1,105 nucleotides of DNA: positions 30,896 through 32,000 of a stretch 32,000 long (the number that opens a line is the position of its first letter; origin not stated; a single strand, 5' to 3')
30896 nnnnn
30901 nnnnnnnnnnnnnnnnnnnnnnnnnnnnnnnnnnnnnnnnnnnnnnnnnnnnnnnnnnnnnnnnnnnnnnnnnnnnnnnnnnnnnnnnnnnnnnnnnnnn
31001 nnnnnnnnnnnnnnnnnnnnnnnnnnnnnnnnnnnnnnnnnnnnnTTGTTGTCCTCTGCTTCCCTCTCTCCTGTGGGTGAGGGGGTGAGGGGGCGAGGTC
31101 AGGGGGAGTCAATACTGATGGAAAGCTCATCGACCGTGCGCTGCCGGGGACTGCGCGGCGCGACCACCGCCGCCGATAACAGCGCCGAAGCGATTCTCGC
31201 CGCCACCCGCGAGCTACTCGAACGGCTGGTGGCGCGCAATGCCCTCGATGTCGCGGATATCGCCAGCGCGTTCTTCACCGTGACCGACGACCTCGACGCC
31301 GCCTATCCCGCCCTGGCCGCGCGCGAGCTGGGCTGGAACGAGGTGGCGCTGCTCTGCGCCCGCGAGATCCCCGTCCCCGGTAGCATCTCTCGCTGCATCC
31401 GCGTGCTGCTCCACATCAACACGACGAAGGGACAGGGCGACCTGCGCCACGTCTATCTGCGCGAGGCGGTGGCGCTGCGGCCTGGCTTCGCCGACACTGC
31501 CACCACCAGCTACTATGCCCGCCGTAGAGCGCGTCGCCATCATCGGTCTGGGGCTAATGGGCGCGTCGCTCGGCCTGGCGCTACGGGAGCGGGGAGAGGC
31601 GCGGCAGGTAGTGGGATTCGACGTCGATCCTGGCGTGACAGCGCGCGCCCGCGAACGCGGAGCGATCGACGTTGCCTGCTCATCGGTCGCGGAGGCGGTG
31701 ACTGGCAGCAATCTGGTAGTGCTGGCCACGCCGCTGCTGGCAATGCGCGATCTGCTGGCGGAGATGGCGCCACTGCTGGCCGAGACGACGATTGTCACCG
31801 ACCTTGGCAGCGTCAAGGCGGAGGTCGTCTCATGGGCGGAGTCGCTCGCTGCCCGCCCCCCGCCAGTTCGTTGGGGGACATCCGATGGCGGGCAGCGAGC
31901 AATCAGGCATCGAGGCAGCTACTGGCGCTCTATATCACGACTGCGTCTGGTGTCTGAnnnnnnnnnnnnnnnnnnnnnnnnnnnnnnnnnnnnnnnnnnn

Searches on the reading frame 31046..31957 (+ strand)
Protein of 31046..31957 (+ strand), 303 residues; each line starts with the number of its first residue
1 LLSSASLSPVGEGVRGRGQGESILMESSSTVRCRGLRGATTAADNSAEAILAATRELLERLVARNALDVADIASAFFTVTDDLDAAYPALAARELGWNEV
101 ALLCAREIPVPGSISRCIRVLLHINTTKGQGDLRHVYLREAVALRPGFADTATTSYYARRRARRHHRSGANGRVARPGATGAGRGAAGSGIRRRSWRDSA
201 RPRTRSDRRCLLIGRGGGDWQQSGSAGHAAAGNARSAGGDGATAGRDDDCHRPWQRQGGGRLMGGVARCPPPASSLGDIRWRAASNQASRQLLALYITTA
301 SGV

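Call 9: search_protein_families(library=pfam, proteins=[window:31046-31957:+])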
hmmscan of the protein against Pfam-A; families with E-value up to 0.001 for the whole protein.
window:31046-31957:+ (303 aa): 1 family
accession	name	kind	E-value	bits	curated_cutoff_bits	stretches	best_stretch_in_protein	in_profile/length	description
PF07736.16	CM_1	-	1.1e-43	148.8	27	1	34-146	2-114/116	Chorismate mutase type I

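Call 29: find_homologous_proteins(query=window:31046-31957:+, max_evalue=1e-30)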
Query window:31046-31957:+ (303 aa): 128 proteins with E <= 1e-30 among 8000 candidates; the best 120 are listed.
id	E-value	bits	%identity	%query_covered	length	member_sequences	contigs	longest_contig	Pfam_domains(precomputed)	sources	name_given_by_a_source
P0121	4.4e-70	254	97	42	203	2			PF07736.17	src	-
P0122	5.6e-69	251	92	43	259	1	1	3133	PF02153.24,PF07736.17,PF03446.22,PF03807.24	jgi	jgi:chorismate mutase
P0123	9.3e-69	250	92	43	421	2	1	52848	PF02153.24,PF20463.4,PF07736.17,PF03446.22,PF03807.24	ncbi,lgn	ncbi:MAG TPA: chorismate mutase [Ktedonobacterales bacterium]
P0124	1.3e-68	250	92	43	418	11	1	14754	PF02153.24,PF20463.4,PF07736.17,PF03446.22,PF03807.24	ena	-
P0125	2.3e-68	249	94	42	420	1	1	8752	PF02153.24,PF20463.4,PF07736.17,PF03446.22,PF03807.24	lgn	-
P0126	3.8e-68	248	90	44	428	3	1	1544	PF02153.24,PF20463.4,PF07736.17,PF03446.22,PF03807.24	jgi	jgi:prephenate dehydrogenase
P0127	7.8e-68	247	88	45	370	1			PF02153.24,PF20463.4,PF07736.17,PF03446.22,PF03807.24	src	-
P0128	3.1e-67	245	89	43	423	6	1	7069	PF02153.24,PF20463.4,PF07736.17,PF03446.22,PF03807.24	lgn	-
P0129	6.0e-67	244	88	46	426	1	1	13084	PF02153.24,PF20463.4,PF07736.17,PF03446.22,PF03807.24,PF07991.19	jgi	jgi:monofunctional chorismate mutase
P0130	5.0e-66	241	89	43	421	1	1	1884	PF02153.24,PF20463.4,PF07736.17,PF03446.22,PF03807.24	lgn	-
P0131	1.2e-65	240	89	44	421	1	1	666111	PF02153.24,PF20463.4,PF07736.17,PF03446.22,PF03807.24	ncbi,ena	-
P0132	1.2e-65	240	91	42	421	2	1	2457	PF02153.24,PF20463.4,PF07736.17,PF03446.22,PF03807.24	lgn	-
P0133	2.1e-65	239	85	46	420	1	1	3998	PF02153.24,PF20463.4,PF07736.17,PF03446.22,PF03807.24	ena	-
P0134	2.3e-65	239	87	44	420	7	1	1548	PF02153.24,PF20463.4,PF07736.17,PF03446.22,PF03807.24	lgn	-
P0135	4.5e-65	238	91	43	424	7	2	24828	PF02153.24,PF20463.4,PF07736.17,PF03446.22,PF03807.24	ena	-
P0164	2.9e-59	219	85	42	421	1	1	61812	PF02153.24,PF20463.4,PF07736.17,PF03446.22,PF03807.24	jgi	jgi:prephenate dehydrogenase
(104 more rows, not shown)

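Call 30: find_encoding_contigs(protein=P0131, flank=10000, max_places=3)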
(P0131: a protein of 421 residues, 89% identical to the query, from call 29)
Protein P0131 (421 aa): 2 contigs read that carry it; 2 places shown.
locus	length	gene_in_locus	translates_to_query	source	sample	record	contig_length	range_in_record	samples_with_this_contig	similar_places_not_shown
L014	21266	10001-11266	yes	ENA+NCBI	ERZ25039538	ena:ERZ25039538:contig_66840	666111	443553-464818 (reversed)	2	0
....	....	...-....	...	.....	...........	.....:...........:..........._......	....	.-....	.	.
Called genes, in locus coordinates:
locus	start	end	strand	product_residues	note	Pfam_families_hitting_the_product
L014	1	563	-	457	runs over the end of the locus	PF13231:PMT_2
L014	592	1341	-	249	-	PF02142:MGS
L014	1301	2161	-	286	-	PF25596:CPSase_L_D1, PF01071:GARS_A (weak), PF02786:CPSase_L_D2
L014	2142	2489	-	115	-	PF25596:CPSase_L_D1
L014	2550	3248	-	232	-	PF02786:CPSase_L_D2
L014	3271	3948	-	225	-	PF25596:CPSase_L_D1, PF02786:CPSase_L_D2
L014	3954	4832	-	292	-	PF00583:Acetyltransf_1, PF08445:FR47 (weak)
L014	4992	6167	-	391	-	PF00988:CPSase_sm_chain, PF00117:GATase, PF07722:Peptidase_C26 (faint)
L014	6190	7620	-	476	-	PF01979:Amidohydro_1, PF12890:DHOase, PF07969:Amidohydro_3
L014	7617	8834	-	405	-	PF06689:zf-C4_ClpX, PF02729:OTCace_N, PF00185:OTCace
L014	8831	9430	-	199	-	PF00156:Pribosyltran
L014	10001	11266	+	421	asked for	PF07736:CM_1, PF03446:NAD_binding_2, PF03807:F420_oxidored, PF02153:PDH_N, PF20463:PDH_C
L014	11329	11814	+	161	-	PF13404:HTH_AsnC-type, PF13412:HTH_24, PF01037:AsnC_trans_reg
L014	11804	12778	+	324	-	PF00892:EamA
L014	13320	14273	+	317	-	-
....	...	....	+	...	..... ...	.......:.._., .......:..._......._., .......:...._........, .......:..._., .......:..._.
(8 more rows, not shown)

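Call 31: find_encoding_contigs(protein=P0164, flank=10000, max_places=3)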
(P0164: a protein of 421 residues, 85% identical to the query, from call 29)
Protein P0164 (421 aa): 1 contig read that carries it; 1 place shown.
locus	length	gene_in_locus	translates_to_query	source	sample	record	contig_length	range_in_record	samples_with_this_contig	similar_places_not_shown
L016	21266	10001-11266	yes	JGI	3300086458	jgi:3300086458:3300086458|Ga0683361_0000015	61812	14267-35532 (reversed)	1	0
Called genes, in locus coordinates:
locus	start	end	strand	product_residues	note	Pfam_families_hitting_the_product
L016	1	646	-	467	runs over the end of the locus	PF02366:PMT, PF13231:PMT_2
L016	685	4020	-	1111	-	PF25596:CPSase_L_D1, PF01071:GARS_A (faint), PF02786:CPSase_L_D2, PF02787:CPSase_L_D3, PF25596:CPSase_L_D1, PF02655:ATP-grasp_3 (weak), PF02786:CPSase_L_D2, PF02142:MGS, +3 more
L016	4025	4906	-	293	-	PF00583:Acetyltransf_1, PF08445:FR47 (weak)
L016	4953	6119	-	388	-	PF00988:CPSase_sm_chain, PF00117:GATase, PF07722:Peptidase_C26 (faint)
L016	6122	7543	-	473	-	PF01979:Amidohydro_1, PF12890:DHOase, PF07969:Amidohydro_3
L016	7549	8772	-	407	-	PF06689:zf-C4_ClpX, PF02729:OTCace_N, PF00185:OTCace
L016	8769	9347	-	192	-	PF00156:Pribosyltran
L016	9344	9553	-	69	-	-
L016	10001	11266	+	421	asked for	PF07736:CM_1, PF03446:NAD_binding_2 (weak), PF03807:F420_oxidored (weak), PF02153:PDH_N, PF20463:PDH_C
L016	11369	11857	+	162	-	PF01047:MarR (faint), PF13404:HTH_AsnC-type, PF13412:HTH_24, PF01037:AsnC_trans_reg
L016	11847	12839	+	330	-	PF00892:EamA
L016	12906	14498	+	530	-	PF02366:PMT, PF13231:PMT_2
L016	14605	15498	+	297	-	PF02625:XdhC_CoxI, PF13478:XdhC_C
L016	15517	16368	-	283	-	-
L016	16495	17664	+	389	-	PF01699:Na_Ca_ex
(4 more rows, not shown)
